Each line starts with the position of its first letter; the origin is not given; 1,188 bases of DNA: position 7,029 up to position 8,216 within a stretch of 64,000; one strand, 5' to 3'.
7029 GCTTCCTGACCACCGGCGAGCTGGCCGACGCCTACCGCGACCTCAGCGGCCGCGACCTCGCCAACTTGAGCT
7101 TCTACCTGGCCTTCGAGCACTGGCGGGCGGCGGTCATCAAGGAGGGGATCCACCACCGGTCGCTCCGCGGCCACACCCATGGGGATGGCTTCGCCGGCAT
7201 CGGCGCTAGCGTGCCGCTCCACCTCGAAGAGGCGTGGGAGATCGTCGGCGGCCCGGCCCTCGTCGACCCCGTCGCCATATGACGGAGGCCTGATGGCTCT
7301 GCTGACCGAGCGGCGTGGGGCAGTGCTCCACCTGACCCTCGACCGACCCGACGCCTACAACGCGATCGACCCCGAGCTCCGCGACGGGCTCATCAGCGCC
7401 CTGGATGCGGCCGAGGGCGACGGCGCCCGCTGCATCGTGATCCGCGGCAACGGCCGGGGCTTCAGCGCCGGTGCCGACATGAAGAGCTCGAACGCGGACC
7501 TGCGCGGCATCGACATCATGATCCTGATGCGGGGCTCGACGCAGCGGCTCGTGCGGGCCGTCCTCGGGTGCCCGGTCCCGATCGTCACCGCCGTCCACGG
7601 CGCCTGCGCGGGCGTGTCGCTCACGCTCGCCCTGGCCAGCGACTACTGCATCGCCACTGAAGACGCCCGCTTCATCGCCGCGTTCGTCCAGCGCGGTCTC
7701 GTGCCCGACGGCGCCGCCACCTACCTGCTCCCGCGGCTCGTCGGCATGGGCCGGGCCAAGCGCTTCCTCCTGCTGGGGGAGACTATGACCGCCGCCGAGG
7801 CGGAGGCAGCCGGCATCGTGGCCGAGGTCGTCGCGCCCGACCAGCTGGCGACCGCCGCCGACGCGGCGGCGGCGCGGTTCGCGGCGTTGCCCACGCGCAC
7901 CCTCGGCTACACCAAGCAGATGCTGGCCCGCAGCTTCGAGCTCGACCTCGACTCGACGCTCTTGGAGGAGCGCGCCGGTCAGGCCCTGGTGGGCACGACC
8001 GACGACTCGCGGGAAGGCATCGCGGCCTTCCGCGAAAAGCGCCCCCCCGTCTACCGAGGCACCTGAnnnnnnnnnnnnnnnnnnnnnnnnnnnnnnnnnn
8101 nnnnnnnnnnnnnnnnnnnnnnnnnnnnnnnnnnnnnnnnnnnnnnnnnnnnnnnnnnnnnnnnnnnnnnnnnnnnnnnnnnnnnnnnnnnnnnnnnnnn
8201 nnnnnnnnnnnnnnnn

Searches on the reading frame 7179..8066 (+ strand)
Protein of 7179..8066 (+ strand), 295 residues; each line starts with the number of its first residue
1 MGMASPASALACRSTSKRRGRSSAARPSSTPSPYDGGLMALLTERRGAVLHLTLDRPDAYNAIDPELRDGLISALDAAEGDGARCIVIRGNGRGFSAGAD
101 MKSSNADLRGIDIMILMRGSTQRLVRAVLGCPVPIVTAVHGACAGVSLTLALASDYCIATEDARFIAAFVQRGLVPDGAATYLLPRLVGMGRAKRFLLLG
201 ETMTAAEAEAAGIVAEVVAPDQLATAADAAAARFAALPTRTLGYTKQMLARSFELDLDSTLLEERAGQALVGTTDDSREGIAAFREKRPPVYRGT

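Call 11: find_encoding_contigs(protein=window:7179-8066:+, flank=10000, max_places=10)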
Protein window:7179-8066:+ (295 aa): no gene with exactly this product is on record in the collection.

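Call 14: find_encoding_contigs(protein=window:7290-8066:+, flank=10000, max_places=10)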
Protein window:7290-8066:+ (258 aa): no gene with exactly this product is on record in the collection.

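Call 25: find_homologous_proteins(query=window:7290-8066:+, max_evalue=1e-40)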
Query window:7290-8066:+ (258 aa): 797 proteins with E <= 1e-40 among 8000 candidates; the best 120 are listed.
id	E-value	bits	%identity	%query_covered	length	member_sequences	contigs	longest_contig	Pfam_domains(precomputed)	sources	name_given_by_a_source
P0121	2.3e-157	540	100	100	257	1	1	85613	PF00378.26,PF16113.11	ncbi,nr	ncbi:MAG: enoyl-CoA hydratase [Acidimicrobiales bacterium]|nr:enoyl-CoA hydratase [Acidimicrobiales 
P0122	4.9e-126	437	83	95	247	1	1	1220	PF00378.26,PF16113.11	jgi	jgi:2-(1,2-epoxy-1,2-dihydrophenyl)acetyl-CoA isomerase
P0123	7.1e-95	335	63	99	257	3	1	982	PF00378.26,PF16113.11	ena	-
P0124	1.1e-91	325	63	98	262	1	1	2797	PF00378.26,PF16113.11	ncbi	-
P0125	2.7e-91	323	62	100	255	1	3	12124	PF00378.26,PF16113.11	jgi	-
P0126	1.7e-90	321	59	99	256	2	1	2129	PF00378.26,PF16113.11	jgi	-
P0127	5.8e-90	319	64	95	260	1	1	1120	PF00378.26,PF16113.11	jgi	jgi:2-(1,2-epoxy-1,2-dihydrophenyl)acetyl-CoA isomerase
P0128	1.4e-89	318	60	99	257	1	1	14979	PF00378.26,PF16113.11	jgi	jgi:2-(1,2-epoxy-1,2-dihydrophenyl)acetyl-CoA isomerase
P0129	1.5e-89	318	63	97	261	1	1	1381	PF00378.26,PF16113.11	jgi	jgi:2-(1,2-epoxy-1,2-dihydrophenyl)acetyl-CoA isomerase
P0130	4.1e-89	316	62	98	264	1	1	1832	PF00378.26,PF16113.11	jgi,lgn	jgi:2-(1,2-epoxy-1,2-dihydrophenyl)acetyl-CoA isomerase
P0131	6.1e-89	316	61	98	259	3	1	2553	PF00378.26,PF16113.11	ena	-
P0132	1.9e-88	314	61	99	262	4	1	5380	PF00378.26,PF16113.11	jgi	jgi:2-(1,2-epoxy-1,2-dihydrophenyl)acetyl-CoA isomerase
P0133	3.0e-88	313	62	98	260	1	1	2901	PF00378.26,PF16113.11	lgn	-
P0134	5.2e-88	313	60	99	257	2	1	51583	PF00378.26,PF16113.11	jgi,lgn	jgi:2-(1,2-epoxy-1,2-dihydrophenyl)acetyl-CoA isomerase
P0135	1.4e-87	311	62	99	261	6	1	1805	PF00378.26,PF16113.11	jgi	jgi:2-(1,2-epoxy-1,2-dihydrophenyl)acetyl-CoA isomerase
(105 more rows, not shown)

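Call 26: find_encoding_contigs(protein=P0122, flank=10000)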
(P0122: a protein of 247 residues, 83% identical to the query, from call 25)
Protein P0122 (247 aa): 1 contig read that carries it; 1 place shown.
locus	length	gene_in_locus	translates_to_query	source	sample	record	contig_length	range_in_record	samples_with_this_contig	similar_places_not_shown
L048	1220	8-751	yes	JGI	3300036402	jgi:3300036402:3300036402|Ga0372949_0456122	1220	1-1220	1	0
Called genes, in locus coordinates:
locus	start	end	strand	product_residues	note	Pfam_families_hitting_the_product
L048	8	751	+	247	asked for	PF00378:ECH_1, PF16113:ECH_2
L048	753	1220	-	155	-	?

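Call 27: find_encoding_contigs(protein=P0121, flank=10000)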
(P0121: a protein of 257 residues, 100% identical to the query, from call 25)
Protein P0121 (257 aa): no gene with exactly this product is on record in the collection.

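Call 40: search_protein_families(library=pfam, proteins=[window:7290-8066:+])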
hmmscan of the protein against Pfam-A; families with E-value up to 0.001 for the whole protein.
window:7290-8066:+ (258 aa): 2 families
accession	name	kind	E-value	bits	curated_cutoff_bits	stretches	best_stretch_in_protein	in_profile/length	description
PF00378.25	ECH_1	-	2e-49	168.6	27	1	8-256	2-249/251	Enoyl-CoA hydratase/isomerase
PF16113.10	ECH_2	-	8.7e-22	78.5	27.2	1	14-195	3-186/335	Enoyl-CoA hydratase/isomerase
